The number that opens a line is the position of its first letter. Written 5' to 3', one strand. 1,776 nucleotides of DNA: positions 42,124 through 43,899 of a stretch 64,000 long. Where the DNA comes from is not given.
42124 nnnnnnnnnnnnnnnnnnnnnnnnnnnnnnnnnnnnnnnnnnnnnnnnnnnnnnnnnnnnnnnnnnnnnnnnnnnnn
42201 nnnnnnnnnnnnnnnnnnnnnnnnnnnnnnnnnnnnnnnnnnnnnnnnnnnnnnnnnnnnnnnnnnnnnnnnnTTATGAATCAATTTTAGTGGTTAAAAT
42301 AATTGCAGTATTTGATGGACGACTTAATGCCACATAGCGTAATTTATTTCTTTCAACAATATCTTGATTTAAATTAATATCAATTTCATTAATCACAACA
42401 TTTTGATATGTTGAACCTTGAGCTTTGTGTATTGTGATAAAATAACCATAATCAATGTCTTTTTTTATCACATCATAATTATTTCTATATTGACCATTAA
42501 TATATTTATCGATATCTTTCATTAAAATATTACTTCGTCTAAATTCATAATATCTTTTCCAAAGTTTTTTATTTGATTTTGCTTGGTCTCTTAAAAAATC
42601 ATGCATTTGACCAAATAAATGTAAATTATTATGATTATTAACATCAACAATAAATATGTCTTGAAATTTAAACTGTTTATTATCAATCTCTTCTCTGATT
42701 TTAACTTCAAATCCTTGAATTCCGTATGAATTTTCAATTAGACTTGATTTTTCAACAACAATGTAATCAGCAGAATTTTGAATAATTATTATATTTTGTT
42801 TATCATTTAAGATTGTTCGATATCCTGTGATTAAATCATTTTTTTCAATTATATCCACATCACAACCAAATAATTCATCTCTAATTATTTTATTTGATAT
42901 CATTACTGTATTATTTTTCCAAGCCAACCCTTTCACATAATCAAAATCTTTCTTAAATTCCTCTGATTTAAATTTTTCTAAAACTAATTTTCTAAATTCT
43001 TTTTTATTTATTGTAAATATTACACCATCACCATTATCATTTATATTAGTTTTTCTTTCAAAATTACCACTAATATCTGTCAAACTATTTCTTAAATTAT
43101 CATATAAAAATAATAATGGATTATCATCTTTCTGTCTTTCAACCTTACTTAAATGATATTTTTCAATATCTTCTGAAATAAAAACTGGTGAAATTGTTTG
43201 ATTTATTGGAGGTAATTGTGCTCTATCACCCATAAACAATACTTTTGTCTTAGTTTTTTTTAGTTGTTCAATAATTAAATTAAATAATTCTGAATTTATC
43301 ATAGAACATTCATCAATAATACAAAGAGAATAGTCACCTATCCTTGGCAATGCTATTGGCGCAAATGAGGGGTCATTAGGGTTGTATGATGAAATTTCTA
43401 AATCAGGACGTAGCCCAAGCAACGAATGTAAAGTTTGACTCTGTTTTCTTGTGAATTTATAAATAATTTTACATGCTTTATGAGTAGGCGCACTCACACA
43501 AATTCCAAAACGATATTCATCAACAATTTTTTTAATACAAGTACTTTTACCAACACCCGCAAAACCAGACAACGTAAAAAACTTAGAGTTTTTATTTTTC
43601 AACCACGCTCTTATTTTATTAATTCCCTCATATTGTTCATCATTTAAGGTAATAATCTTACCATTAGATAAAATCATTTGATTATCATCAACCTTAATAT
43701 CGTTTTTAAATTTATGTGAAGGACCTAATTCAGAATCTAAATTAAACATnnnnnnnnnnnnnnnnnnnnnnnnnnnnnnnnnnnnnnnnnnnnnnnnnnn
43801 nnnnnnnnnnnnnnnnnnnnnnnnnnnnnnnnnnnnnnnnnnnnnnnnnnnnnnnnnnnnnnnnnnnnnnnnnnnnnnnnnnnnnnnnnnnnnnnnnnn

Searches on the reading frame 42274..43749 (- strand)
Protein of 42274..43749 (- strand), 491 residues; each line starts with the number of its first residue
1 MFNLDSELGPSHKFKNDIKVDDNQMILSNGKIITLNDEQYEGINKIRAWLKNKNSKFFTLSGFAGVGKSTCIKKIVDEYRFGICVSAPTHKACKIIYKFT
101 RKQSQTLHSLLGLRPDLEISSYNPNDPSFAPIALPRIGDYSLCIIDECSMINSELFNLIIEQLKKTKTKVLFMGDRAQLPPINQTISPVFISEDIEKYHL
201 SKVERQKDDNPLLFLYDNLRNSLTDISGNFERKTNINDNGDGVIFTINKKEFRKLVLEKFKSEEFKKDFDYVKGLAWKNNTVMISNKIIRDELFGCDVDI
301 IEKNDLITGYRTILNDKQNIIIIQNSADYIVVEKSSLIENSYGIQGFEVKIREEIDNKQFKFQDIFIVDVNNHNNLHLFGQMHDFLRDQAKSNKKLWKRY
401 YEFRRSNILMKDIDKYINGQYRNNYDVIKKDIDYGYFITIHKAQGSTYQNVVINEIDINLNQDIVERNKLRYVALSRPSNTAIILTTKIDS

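Call 14: search_protein_families(library=phrogs, proteins=[window:42274-43749:-], max_evalue=0.001)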
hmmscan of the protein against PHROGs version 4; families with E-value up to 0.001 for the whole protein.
window:42274-43749:- (491 aa): 3 families
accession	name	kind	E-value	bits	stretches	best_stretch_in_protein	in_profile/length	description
phrog_325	-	DNA, RNA and nucleotide metabolism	9.1e-80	270.2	1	22-485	458-867/986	Dda-like helicase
phrog_4412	-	DNA, RNA and nucleotide metabolism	1.1e-33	117.5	1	19-486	315-713/743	exonuclease V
phrog_25471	-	unknown function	1.1e-08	36.3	1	54-180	20-161/162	-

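Call 67: search_dna_similar(query=window:42274-43749:-, collection=phages, mode=protein, max_evalue=1e-10, max_rows=12)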
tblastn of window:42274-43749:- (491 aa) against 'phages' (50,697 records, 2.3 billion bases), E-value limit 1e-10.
Records with a match: 1778; places in all: 1782; records where one place covers at least 80% of the query: 784.
Best place of each record, by identity: <60% 1778.
By first word of the organism name: Escherichia 640; Klebsiella 299; Shigella 84; Vibrio 82; Aeromonas 74; Pseudomonas 73; Acinetobacter 62; Enterobacter 58; Salmonella 49; Enterobacteria 48; and 52 more.
By host as written in the record: Escherichia coli 274; - 222; Klebsiella pneumoniae 103; Pseudomonas aeruginosa 29; Escherichia coli B 28; Escherichia coli O157:H7 27; Aeromonas salmonicida 26; Escherichia coli str. K-12 substr. MG1655 22; and 450 more.
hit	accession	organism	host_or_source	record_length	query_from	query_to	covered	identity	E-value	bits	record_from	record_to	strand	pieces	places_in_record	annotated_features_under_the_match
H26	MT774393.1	uncultured phage cr127_1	human feces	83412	33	484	92%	33.5%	2e-60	220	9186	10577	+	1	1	exodeoxyribonuclease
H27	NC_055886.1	uncultured phage cr127_1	human feces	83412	33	484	92%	33.5%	2e-60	220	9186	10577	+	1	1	exodeoxyribonuclease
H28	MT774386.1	uncultured phage cr110_1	human feces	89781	19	484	95%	31.6%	1e-55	206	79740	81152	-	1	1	SF1 helicase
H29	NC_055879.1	uncultured phage cr110_1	human feces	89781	19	484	95%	31.6%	1e-55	206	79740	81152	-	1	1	Dda-like helicase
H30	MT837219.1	Bacteriophage sp.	human fecal samples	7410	36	484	91%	32.7%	2e-49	188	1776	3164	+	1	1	record has no annotation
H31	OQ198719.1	Caudoviricetes sp. 'Rudgehvirus jaberico'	Bacteroides cellulosilyticus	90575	35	477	90%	32.9%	1e-52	197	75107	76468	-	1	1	hypothetical protein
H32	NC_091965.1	Caudoviricetes sp. 'Rudgehvirus jaberico'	Bacteroides cellulosilyticus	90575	35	477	90%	32.9%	1e-52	197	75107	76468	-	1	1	hypothetical protein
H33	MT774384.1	uncultured phage cr8_1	human feces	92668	52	484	88%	32.7%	7e-49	186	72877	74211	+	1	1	ATP-dependent DNA helicase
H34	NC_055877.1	uncultured phage cr8_1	human feces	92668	52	484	88%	32.7%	7e-49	186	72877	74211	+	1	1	ATP-dependent DNA helicase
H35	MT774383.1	uncultured phage cr11_1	human feces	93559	59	484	87%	33.0%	1e-56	209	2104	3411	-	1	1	SF1 helicase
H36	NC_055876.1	uncultured phage cr11_1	human feces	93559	59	484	87%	33.0%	1e-56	209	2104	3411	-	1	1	Dda-like helicase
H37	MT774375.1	uncultured phage cr50_1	human feces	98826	34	484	92%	31.1%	4e-30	130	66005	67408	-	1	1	DNA helicase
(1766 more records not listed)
